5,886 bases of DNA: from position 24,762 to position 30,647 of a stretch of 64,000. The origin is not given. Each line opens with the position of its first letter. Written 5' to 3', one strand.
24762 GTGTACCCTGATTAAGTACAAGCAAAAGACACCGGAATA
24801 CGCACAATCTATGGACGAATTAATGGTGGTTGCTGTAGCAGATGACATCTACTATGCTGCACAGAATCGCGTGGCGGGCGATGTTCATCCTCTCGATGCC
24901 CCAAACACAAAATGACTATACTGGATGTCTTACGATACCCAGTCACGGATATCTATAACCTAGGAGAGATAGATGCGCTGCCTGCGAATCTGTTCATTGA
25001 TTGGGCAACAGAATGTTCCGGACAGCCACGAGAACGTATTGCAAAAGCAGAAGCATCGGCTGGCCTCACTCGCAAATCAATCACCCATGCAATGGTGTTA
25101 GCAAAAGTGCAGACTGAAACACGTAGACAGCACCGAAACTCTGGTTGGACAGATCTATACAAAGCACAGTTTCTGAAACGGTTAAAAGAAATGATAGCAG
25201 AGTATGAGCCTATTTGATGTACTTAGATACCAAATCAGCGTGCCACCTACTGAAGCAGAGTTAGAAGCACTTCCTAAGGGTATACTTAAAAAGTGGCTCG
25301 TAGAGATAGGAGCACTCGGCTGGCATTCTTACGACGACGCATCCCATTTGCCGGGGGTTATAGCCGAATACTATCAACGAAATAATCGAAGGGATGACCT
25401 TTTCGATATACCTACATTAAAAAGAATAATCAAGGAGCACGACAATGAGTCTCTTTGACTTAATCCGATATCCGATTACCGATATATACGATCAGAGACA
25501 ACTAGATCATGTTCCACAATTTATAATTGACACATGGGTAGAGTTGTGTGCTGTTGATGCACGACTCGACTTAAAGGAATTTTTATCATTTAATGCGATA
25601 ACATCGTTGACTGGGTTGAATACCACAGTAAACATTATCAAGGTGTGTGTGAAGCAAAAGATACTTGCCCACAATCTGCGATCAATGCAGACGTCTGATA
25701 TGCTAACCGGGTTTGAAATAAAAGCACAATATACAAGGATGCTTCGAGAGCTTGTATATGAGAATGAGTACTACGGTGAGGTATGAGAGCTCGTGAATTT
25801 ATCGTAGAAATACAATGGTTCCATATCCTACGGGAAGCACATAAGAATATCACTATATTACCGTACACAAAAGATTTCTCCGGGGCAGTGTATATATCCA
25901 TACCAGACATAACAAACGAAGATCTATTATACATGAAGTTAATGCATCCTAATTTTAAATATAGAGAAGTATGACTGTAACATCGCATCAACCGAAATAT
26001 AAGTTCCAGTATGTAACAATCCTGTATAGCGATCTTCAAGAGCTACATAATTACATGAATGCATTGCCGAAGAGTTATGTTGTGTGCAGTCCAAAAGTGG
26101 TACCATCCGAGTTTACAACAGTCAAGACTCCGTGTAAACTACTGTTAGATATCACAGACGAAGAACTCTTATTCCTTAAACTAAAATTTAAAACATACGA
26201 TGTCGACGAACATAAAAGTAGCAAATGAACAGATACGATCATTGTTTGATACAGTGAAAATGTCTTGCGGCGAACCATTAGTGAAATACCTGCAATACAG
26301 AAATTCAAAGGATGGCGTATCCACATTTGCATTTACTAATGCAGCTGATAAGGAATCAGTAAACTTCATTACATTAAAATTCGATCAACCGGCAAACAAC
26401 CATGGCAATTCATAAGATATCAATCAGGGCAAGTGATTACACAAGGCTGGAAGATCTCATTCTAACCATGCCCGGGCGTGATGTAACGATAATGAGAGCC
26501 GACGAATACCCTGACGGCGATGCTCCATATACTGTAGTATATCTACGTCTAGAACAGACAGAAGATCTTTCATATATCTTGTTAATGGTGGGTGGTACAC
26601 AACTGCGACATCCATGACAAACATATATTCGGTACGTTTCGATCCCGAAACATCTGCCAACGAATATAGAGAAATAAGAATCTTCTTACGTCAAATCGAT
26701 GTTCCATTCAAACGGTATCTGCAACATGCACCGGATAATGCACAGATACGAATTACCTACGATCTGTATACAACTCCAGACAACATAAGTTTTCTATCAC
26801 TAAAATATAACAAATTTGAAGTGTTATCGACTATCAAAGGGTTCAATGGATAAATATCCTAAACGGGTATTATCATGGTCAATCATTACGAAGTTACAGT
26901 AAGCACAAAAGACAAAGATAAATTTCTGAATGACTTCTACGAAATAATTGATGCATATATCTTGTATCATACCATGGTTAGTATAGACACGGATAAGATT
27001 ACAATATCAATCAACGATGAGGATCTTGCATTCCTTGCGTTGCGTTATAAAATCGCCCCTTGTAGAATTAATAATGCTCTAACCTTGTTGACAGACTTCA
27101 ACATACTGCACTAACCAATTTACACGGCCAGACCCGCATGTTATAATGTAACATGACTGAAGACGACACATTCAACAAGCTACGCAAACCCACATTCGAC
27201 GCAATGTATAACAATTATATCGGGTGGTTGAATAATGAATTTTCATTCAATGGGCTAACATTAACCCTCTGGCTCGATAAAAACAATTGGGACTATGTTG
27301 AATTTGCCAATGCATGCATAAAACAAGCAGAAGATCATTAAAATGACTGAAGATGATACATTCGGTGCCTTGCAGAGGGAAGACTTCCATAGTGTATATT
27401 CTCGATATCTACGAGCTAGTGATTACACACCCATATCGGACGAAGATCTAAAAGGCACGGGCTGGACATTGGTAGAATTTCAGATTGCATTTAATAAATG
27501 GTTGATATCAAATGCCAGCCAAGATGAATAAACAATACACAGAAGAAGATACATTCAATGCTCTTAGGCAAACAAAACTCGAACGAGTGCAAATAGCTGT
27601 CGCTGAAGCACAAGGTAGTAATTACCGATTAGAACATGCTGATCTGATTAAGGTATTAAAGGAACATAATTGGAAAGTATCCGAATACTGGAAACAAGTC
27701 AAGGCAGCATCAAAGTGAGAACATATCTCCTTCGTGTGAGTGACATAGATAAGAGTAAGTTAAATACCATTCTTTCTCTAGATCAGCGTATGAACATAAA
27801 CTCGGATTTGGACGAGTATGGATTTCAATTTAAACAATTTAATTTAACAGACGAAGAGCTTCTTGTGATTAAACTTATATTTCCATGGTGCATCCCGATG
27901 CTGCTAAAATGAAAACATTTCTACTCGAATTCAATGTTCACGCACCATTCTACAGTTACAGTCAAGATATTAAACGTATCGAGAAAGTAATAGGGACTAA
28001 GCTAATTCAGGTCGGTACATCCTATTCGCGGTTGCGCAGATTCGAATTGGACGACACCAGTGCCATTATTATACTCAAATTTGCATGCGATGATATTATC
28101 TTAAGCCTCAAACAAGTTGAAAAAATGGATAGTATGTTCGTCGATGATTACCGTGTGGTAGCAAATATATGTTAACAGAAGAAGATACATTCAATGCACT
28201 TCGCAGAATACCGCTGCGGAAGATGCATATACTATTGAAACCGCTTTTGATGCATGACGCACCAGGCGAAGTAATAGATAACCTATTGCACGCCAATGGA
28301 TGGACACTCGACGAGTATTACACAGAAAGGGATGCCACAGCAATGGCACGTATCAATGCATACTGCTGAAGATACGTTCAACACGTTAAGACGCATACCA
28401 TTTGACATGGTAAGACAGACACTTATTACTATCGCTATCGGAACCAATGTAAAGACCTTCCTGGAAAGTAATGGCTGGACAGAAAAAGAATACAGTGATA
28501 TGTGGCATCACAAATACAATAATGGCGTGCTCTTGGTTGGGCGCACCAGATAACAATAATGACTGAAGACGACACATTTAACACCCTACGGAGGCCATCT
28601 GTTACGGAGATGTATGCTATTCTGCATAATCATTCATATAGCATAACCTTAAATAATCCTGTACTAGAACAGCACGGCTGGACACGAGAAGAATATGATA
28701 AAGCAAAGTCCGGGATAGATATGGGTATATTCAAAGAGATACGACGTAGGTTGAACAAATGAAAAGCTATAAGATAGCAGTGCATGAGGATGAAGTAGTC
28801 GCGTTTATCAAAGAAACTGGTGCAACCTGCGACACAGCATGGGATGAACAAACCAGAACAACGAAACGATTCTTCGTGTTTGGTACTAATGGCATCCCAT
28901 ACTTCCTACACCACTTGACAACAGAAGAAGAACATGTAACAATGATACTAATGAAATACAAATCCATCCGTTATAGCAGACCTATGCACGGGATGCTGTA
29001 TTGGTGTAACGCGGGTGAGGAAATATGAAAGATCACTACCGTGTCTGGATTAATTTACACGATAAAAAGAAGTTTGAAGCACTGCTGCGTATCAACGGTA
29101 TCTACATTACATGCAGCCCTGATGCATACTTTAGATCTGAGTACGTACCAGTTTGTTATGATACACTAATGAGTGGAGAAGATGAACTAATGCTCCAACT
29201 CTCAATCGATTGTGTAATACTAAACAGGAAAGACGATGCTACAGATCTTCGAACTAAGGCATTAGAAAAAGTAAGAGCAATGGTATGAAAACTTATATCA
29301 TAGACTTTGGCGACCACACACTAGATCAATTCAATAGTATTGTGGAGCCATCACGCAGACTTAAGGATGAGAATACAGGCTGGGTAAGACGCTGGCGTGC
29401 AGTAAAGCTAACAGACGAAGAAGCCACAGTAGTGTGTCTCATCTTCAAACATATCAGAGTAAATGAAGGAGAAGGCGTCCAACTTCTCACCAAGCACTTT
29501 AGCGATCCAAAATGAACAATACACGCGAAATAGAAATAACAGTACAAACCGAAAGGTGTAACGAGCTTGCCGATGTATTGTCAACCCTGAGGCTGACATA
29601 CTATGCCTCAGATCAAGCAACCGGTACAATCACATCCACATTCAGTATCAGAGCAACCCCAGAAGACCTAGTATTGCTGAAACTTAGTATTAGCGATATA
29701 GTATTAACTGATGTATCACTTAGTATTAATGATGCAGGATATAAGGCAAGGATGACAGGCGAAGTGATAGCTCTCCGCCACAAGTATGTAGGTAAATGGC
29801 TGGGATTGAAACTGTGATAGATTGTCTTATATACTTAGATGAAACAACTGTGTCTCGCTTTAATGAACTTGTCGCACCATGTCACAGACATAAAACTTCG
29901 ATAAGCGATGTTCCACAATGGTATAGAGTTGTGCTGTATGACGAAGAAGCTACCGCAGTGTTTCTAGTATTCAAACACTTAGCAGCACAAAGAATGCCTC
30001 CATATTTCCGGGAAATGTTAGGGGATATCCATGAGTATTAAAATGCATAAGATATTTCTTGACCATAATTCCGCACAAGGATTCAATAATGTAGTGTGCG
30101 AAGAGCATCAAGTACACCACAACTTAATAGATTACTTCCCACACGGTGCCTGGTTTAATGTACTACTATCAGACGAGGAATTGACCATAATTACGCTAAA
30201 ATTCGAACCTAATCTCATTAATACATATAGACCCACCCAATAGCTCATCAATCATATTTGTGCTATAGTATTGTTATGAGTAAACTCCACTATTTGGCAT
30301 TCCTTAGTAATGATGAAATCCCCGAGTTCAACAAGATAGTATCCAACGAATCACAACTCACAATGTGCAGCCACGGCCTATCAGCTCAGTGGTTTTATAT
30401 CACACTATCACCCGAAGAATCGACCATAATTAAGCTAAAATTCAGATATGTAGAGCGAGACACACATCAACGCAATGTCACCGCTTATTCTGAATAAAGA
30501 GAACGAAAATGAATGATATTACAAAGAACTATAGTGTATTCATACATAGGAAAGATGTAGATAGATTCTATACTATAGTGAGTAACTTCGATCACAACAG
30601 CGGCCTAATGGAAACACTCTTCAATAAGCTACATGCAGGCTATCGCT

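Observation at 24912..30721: Second AT-rich paralogue array flanking the island on the left, with a related C-terminal motif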

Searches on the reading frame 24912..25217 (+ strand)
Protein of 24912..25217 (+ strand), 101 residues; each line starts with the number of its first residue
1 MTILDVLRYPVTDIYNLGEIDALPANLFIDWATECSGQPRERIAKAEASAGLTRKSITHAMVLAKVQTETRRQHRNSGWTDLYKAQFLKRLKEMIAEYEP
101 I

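Call 6: search_protein_families(library=pfam, max_evalue=1, proteins=[window:24912-25217:+])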
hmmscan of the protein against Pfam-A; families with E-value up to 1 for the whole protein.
window:24912-25217:+ (101 aa): 0 families

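Call 7: search_protein_families(library=phrogs, max_evalue=0.01, proteins=[window:24912-25217:+])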
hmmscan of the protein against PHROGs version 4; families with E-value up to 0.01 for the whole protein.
window:24912-25217:+ (101 aa): 0 families

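Call 77: search_solved_structures(query=A4, max_evalue=1)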
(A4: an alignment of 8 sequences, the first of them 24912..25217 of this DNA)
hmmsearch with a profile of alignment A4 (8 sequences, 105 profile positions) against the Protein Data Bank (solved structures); distinct sequences matched with E-value up to 1: 1.
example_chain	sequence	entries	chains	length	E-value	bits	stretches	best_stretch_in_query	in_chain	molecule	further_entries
8g8i_A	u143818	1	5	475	0.0052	20.6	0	3-19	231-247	C3HR3_9r_shift4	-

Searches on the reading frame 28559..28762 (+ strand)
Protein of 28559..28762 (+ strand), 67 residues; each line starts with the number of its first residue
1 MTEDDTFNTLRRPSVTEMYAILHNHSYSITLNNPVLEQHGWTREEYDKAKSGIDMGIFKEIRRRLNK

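Call 6: search_protein_families(library=pfam, max_evalue=1, proteins=[window:28559-28762:+])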
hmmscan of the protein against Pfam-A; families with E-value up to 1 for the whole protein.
window:28559-28762:+ (67 aa): 0 families

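Call 7: search_protein_families(library=phrogs, max_evalue=0.01, proteins=[window:28559-28762:+])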
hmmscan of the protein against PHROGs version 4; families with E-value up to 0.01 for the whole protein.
window:28559-28762:+ (67 aa): 0 families

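Call 76: search_solved_structures(query=A3, max_evalue=1)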
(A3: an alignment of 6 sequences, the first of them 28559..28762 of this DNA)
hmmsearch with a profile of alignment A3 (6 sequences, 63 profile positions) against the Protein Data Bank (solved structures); distinct sequences matched with E-value up to 1: 2.
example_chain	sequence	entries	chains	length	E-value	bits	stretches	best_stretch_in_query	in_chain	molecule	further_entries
5xc3_A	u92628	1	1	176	0.67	13.4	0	13-51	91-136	Probable Rab-related GTPase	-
5xc5_A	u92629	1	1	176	0.75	13.2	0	13-51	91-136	Probable Rab-related GTPase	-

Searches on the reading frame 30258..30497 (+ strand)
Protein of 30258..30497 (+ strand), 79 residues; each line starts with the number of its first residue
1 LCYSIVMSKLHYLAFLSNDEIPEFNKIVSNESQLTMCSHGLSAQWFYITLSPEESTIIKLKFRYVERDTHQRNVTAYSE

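Call 6: search_protein_families(library=pfam, max_evalue=1, proteins=[window:30258-30497:+])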
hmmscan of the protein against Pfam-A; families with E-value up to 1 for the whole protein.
window:30258-30497:+ (79 aa): 0 families

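Call 7: search_protein_families(library=phrogs, max_evalue=0.01, proteins=[window:30258-30497:+])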
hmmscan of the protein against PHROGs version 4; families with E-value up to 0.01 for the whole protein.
window:30258-30497:+ (79 aa): 0 families

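Call 23: predict_structure(alignment_id=A1)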
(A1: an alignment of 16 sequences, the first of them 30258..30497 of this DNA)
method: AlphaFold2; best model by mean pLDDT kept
length: 79 residues; sequences in the alignment: 16
mean_pLDDT: 83.0   pTM: 0.65
mean pLDDT of the five models: 83.0, 80.7, 80.7, 80.2, 79.6
residues with pLDDT >= 90: 47; 70-90: 17; 50-70: 9; < 50: 6
segments of 3 or more residues with pLDDT < 50: 76-79
pLDDT, mean of each block of 10 residues (from residue 1): 69 93 94 84 91 93 87 50
secondary structure, 60 per line:
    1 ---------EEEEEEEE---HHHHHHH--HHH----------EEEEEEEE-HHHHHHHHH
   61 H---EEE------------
elements in order: E10-17 H21-27 E43-50 H52-61 E65-67

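Call 27: fold_search(model_id=the predicted structure, library=pdb)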
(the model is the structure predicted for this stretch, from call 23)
No match with E <= 0.001 here; weaker rows may still be real.
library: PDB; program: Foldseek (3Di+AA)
matches with E <= 10: 500; with E <= 0.001: 0
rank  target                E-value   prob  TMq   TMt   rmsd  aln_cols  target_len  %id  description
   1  1v5i_B                1.3e-01  0.91  0.53  0.54   4.3        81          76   18  Crystal structure of serine protease inhibitor POIA1 in complex with subtilisin BPN' (released 2005-03-08)
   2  1itp_MODEL_1_A        2.6e-01  0.75  0.49  0.50   4.8        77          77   19  Solution Structure of POIA1 (released 2002-02-13)
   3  6nqb_F                2.7e-01  0.33  0.38  0.39   8.9        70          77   14  Role of Era in Assembly and Homeostasis of the Ribosomal Small Subunit (released 2019-06-26)
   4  8rwg_e                2.7e-01  0.41  0.37  0.30   8.1        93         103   12  PAO1 wild-type ribosome, R, reference map (released 2025-02-12)
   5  4es3                  8.3e-01  0.28  0.40  0.38   3.8        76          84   12  Double-stranded Endonuclease Activity in B. halodurans Clustered Regularly Interspaced Short Palindromic Repeats (CRISPR (released 2012-08-22)
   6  6je4_I                9.5e-01  0.13  0.32  0.25   5.7        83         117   12  Crystal structure of Nme1Cas9-sgRNA-dsDNA dimer mediated by double protein inhibitor AcrIIC3 monomers (released 2019-11-06)
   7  6u2d_A                1.0e+00  0.23  0.38  0.43   4.6        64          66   14  PmtCD peptide exporter basket domain (released 2020-10-14)
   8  2lvw_MODEL_1_A        1.2e+00  0.28  0.44  0.38   5.7        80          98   10  Solution NMR studies of the dimeric regulatory subunit IlvN of the E.coli Acetohydroxyacid synthase I (AHAS I) (released 2013-05-29)
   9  2mzt_MODEL_1_A        1.3e+00  0.12  0.32  0.28   5.8        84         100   14  NMR structure of the RRM3 domain of Hrb1 (released 2015-12-02)
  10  2wbm_B                1.3e+00  0.41  0.48  0.21   3.7        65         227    9  Crystal structure of mthSBDS, the homologue of the Shwachman-Bodian- Diamond syndrome protein in the euriarchaeon Meth (released 2009-06-02)
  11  6hix_A3               1.3e+00  0.12  0.33  0.22   7.4        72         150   12  Cryo-EM structure of the Trypanosoma brucei mitochondrial ribosome - This entry contains the large mitoribosomal subu (released 2018-09-26)
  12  6j9n_B                1.3e+00  0.11  0.31  0.24   5.7        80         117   11  NmeHNH+AcrIIC3 (released 2019-03-06)
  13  6xji_C                1.3e+00  0.16  0.37  0.14   6.7        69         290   16  PmtCD ABC exporter at C1 symmetry (released 2020-10-14)
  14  7qri_MODEL_1_A        1.3e+00  0.15  0.42  0.36   6.2        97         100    9  Regulatory domain dimer of tryptophan hydroxylase 2 in complex with L-Phe (released 2023-05-03)
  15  2dis_MODEL_1_A        1.4e+00  0.18  0.41  0.32   8.5       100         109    6  Solution structure of the RRM domain of unnamed protein product (released 2006-09-30)
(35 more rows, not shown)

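Call 39: search_protein_representatives(alignment_id=A1)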
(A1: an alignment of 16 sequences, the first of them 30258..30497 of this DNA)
Query: 16 sequences, 82 profile positions. Proteins with E-value up to 0.001 (for the whole library): 19; up to 1e-10: 6; up to 1e-30: 0. The best 19 are listed.
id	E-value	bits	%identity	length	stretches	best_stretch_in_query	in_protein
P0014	1.2e-16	76.9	-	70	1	1-71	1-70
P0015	5.8e-15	71.5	-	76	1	4-76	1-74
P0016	3.9e-13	65.6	-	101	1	1-81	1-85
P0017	4.8e-13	65.4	-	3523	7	29-71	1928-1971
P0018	9.5e-13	64.4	-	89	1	4-78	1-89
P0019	2.7e-12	63.0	-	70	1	1-67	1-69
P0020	3.8e-10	56.0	-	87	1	1-82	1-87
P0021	1.9e-07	47.4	-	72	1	1-76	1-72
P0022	5.3e-05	39.6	-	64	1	4-66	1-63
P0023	7.7e-05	39.0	-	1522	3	34-69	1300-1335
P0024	8.8e-05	38.9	-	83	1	4-68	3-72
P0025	1.1e-04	38.5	-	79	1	1-63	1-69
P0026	1.6e-04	38.0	-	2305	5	44-73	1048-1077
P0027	2.6e-04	37.3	-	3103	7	31-69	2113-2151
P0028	2.7e-04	37.3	-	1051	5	43-68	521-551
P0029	4.4e-04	36.6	-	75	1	5-63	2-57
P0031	6.8e-04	36.0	-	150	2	5-62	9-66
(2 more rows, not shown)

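Call 42: find_encoding_contigs(protein=P0021, flank=10000, max_places=3)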
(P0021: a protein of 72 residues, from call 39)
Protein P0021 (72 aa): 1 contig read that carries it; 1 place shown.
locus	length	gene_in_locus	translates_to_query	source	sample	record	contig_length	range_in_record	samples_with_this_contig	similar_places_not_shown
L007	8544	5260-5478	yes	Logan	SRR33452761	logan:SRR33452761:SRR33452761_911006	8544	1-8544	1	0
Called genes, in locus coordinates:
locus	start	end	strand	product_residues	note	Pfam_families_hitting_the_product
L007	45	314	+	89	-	-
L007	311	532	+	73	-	-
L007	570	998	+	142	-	PF09424:YqeY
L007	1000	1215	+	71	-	-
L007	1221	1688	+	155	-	-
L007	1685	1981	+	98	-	-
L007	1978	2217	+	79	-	-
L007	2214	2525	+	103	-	-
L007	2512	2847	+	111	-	-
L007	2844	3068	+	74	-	-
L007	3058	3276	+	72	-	-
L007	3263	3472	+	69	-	-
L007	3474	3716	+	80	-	-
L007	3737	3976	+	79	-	-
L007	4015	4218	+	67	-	-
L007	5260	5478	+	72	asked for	-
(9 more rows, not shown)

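Call 43: find_encoding_contigs(protein=P0031, flank=10000, max_places=2)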
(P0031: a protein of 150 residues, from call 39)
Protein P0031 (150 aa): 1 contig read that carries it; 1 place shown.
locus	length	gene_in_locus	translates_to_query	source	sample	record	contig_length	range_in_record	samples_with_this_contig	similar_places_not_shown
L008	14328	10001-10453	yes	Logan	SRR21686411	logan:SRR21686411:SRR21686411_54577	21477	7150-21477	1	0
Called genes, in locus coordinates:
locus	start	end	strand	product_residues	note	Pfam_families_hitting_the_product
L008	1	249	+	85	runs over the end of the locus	-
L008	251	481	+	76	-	-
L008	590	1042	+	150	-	-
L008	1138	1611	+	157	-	-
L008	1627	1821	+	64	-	-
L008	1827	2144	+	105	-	-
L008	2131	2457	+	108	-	-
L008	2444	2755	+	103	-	-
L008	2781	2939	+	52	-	-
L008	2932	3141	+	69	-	-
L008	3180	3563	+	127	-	-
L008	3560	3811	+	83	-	-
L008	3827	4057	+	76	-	-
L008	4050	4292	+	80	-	-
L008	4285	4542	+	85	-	-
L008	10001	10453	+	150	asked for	-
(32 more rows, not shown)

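Call 74: search_solved_structures(query=A1, max_evalue=1)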
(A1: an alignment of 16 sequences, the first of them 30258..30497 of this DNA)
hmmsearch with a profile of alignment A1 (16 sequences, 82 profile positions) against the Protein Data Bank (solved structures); distinct sequences matched with E-value up to 1: 3.
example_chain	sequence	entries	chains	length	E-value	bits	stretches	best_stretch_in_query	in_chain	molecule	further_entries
9v10_K1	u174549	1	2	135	0.2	15.3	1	10-61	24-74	Cilia- and flagella-associated protein 144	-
8iyj_K1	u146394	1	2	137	0.2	15.2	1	10-61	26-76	Family with sequence similarity 183, member B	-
9fyc_B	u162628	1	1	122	0.46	14.1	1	43-68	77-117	CSEP0372 putative effector protein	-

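Call 84: find_encoding_contigs(protein=P0029, flank=10000, max_places=3)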
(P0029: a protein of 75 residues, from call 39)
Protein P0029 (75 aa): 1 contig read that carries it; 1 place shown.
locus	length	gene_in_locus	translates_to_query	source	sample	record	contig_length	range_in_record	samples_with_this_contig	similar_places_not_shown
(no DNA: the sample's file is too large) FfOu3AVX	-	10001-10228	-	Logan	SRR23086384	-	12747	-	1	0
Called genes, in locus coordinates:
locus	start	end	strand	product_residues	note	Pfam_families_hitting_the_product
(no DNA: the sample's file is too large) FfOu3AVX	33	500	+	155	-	-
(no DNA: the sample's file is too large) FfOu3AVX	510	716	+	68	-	-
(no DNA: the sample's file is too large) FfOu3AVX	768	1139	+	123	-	PF00542:Ribosomal_L12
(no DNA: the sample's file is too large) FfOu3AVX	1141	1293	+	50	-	-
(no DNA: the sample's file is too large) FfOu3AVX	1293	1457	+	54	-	-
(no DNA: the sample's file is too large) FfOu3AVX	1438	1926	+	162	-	PF24749:DUF7695 (weak)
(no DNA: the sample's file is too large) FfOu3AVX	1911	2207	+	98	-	-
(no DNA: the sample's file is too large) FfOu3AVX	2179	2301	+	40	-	-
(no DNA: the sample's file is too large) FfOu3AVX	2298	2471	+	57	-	-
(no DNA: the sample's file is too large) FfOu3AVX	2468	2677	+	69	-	-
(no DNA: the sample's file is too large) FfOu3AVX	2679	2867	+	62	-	-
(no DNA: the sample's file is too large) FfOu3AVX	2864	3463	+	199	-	-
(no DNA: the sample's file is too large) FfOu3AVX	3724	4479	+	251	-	-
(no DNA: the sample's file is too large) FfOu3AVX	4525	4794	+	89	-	-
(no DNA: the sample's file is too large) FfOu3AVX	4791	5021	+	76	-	-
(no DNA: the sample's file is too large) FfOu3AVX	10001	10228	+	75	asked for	-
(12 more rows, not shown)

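Call 85: find_encoding_contigs(protein=P0024, flank=10000, max_places=2)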
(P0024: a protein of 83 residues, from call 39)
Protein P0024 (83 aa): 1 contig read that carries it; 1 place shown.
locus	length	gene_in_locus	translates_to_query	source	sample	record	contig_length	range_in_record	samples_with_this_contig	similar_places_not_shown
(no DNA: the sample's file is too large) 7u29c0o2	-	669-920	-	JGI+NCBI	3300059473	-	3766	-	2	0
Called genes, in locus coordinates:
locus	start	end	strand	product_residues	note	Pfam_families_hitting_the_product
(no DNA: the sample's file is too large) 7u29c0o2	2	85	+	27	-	?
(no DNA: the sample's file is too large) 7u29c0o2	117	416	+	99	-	-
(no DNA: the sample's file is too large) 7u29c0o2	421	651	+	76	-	-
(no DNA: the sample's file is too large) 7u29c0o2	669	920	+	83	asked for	-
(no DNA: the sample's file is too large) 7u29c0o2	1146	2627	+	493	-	-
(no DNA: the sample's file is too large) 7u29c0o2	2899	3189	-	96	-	-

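Call 92: fold_search(model_id=the predicted structure, library=viral)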
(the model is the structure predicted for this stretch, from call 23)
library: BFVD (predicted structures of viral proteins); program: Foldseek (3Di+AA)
matches with E <= 10: 500; with E <= 0.001: 0
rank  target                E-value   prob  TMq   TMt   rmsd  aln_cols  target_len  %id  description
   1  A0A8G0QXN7            2.6e-01  0.41  0.37  0.05  10.5        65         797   25  (no name in the UniProt tables at hand)
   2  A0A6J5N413            3.6e-01  0.44  0.38  0.40   8.0        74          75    9  Uncharacterized protein [uncultured Caudovirales phage]
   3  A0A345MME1            3.8e-01  0.38  0.45  0.35   8.1        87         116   14  (no name in the UniProt tables at hand)
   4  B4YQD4                3.8e-01  0.47  0.46  0.41   7.3        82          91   11  Uncharacterized protein [Morganella phage MmP1]
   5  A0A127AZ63            4.6e-01  0.51  0.46  0.22  10.3        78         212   10  DUF2786 domain-containing protein [Bacillus phage SP-15]
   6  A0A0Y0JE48            5.6e-01  0.72  0.52  0.19   3.7        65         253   14  Uncharacterized protein [Glossina hytrovirus (isolate Glossina pallidipes/Ethiopia/Seibersdorf/-)]
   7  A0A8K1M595            5.6e-01  0.47  0.46  0.13   9.7        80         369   19  Replication-associated protein [Giant panda associated circular DNA virus]
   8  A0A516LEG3            6.8e-01  0.51  0.47  0.25   4.1        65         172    9  (no name in the UniProt tables at hand)
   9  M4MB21                6.8e-01  0.25  0.41  0.16   7.0        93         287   11  (no name in the UniProt tables at hand)
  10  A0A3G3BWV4            7.8e-01  0.38  0.47  0.50   4.2        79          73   10  (no name in the UniProt tables at hand)
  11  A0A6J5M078            7.8e-01  0.14  0.31  0.34   8.3        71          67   14  Uncharacterized protein [uncultured Caudovirales phage]
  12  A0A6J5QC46            7.8e-01  0.18  0.32  0.17   6.4        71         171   10  Uncharacterized protein [uncultured Caudovirales phage]
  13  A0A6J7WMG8            7.8e-01  0.25  0.43  0.24   6.8        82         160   15  Uncharacterized protein [uncultured Caudovirales phage]
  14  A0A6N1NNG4            7.8e-01  0.15  0.32  0.13   8.6       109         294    8  Putative translation factor [Tupanvirus soda lake]
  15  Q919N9                7.8e-01  0.18  0.35  0.10   4.8        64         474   12  CUN030 similar to AcMNPV ORF142 [Culex nigripalpus nucleopolyhedrovirus (isolate Florida/1997)]
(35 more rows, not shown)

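Call 107: search_protein_families(library=pfam, alignment_id=A1, max_evalue=5)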
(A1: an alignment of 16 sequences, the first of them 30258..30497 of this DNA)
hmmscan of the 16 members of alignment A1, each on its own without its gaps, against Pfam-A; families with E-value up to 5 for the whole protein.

A. member 1, window:30258-30497:+ (79 aa): 0 families

B. families by the number of members that match (of 16 scanned): 5 families
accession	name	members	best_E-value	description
PF14760.11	Rnk_N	1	0.0027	Rnk N-terminus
PF13142.11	DUF3960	1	0.014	Domain of unknown function (DUF3960)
PF24898.2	GGDEF_GdpP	1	0.12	Cyclic-di-AMP phosphodiesterase GdpP-like, GGDEF domain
PF06707.17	DUF1194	1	0.17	Protein of unknown function (DUF1194)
PF18185.7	STALD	1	0.2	Sir2- and TIR-associating SLOG family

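Call 108: search_protein_families(library=phrogs, alignment_id=A1, max_evalue=1)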
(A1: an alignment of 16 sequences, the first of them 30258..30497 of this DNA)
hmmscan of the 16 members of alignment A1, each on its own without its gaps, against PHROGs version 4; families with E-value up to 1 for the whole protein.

A. member 1, window:30258-30497:+ (79 aa): 1 family
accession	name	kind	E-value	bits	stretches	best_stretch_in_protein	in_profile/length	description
phrog_30686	-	unknown function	0.17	13.5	1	4-36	32-64/109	-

B. families by the number of members that match (of 16 scanned): 12 families
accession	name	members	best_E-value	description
phrog_3128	-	1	0.07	-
phrog_23551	-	1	0.075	-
phrog_23536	-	1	0.084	-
phrog_2773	-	1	0.1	-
phrog_5952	-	1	0.14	-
phrog_30686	-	1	0.17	-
phrog_37922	-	1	0.18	-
phrog_37051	-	1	0.2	-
phrog_25534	-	1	0.22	-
phrog_8996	-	1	0.22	-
phrog_17284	-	1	0.31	-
phrog_32439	-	1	0.4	-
